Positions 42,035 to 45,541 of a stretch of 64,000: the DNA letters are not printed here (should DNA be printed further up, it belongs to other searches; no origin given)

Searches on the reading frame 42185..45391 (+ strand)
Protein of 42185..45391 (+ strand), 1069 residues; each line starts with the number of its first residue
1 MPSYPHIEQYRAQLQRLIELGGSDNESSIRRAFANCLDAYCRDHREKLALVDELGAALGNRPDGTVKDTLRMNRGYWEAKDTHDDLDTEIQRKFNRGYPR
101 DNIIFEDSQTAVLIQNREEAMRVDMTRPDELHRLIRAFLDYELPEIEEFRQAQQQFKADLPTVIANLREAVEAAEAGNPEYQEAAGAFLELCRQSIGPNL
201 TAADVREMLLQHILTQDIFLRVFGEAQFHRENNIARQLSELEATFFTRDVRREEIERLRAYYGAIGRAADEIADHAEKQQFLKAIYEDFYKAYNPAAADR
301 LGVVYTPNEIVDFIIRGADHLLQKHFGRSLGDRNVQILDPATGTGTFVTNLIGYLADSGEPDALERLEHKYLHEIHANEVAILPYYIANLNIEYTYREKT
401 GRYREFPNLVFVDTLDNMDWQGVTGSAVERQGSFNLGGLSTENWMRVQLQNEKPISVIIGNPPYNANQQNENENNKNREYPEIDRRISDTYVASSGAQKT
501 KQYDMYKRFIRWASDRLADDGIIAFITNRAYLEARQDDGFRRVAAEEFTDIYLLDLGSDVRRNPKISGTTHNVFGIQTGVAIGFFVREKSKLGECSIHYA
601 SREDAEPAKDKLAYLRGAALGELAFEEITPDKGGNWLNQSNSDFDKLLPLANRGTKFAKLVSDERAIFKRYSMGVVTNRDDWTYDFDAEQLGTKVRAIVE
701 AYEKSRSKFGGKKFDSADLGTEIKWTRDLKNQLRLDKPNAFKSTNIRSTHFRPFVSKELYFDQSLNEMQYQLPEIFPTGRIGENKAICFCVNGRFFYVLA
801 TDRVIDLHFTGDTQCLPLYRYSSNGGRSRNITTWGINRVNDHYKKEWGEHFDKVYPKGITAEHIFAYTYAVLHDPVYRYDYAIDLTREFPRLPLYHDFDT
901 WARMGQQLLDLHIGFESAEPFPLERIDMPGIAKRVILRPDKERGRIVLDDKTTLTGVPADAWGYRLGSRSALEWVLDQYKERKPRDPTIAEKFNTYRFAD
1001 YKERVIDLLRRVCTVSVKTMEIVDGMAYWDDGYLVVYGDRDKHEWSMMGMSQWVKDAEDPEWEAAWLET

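Call 3: search_protein_families(library=pfam, proteins=[window:42185-45391:+], max_evalue=0.01)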
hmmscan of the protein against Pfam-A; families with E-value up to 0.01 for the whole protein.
window:42185-45391:+ (1069 aa): 6 families
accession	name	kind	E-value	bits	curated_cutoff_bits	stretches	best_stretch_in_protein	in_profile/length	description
PF18135.7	Type_ISP_C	-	4e-84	283.1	25.9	1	666-1008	1-342/342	Type ISP C-terminal specificity domain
PF22240.1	ISP_coupler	-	5.3e-12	46.7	27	1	156-275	5-124/126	Type ISP restriction-modification enzyme, coupler domain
PF02384.22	N6_Mtase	-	4e-10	40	20.4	1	280-530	4-186/311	N-6 DNA Methylase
PF07669.17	Eco57I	-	5.7e-10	40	25.3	1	450-550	70-159/171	Eco57I restriction-modification methylase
PF20473.4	MmeI_Mtase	-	0.003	17.2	27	0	336-478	22-159/259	MmeI, DNA-methyltransferase domain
PF01170.24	UPF0020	-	0.0082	16.3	22.3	0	418-474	84-141/197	RMKL-like, methyltransferase domain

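Call 4: search_protein_families(library=ncbifam, proteins=[window:42185-45391:+], max_evalue=0.01)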
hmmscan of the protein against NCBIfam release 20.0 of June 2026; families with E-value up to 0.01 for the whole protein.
window:42185-45391:+ (1069 aa): 1 family
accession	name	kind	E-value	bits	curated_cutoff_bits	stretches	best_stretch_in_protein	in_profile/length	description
TIGR02987.1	met_A_Alw26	exception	0.00024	20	353.5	1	301-517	3-185/523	Alw26I/Eco31I/Esp3I family type II restriction adenine-specific DNA-methyltransferase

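Call 5: search_protein_families(library=padloc, proteins=[window:42185-45391:+], max_evalue=0.01)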
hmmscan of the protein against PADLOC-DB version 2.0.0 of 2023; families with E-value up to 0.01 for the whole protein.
window:42185-45391:+ (1069 aa): 21 families
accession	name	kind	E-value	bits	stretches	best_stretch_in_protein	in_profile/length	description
PDLC03621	REase_MTase_IIG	-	3.1e-288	957.1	1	7-1026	6-1012/1024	Type IIG restriction enzyme-methyltransferase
PDLC03597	REase_MTase_IIG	-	8.6e-189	628.1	1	155-1027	734-1636/1646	Type IIG restriction enzyme-methyltransferase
PDLC03051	REase_MTase_I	-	3.1e-140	466.7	1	202-1026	766-1584/1591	Type I restriction enzyme-methyltransferase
PDLC03610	REase_MTase_IIG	-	2.8e-56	189.3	2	491-982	551-1041/1096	Type IIG restriction enzyme-methyltransferase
PDLC03631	REase_MTase_IIG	-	1.4e-47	160.3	2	252-639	257-661/1086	Type IIG restriction enzyme-methyltransferase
PDLC04134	mad2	-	1.9e-30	104.1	1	56-559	36-428/492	mads_2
PDLC03335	MTase_II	-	8.7e-13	45.8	2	271-381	49-152/607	Type II methyltransferase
PDLC03604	REase_MTase_IIG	-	2.5e-08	30.5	1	452-558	532-629/1011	Type IIG restriction enzyme-methyltransferase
PDLC03021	MTase_I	-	2.9e-07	27.7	1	270-392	133-245/491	Type I methyltransferase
PDLC03226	MTase_II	-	4.8e-07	26.8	1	443-558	117-217/579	Type II methyltransferase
PDLC03025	MTase_I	-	1e-06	25.7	1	275-392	137-239/569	Type I methyltransferase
PDLC03630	REase_MTase_IIG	-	1.3e-05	21.2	1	241-363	308-435/1100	Type IIG restriction enzyme-methyltransferase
PDLC03250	MTase_II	-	1.7e-05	21.7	1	457-563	343-435/775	Type II methyltransferase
PDLC03313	MTase_II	-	8.6e-05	19.2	0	297-358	18-73/563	Type II methyltransferase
PDLC03267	MTase_II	-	0.00012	19.1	0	301-352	12-53/539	Type II methyltransferase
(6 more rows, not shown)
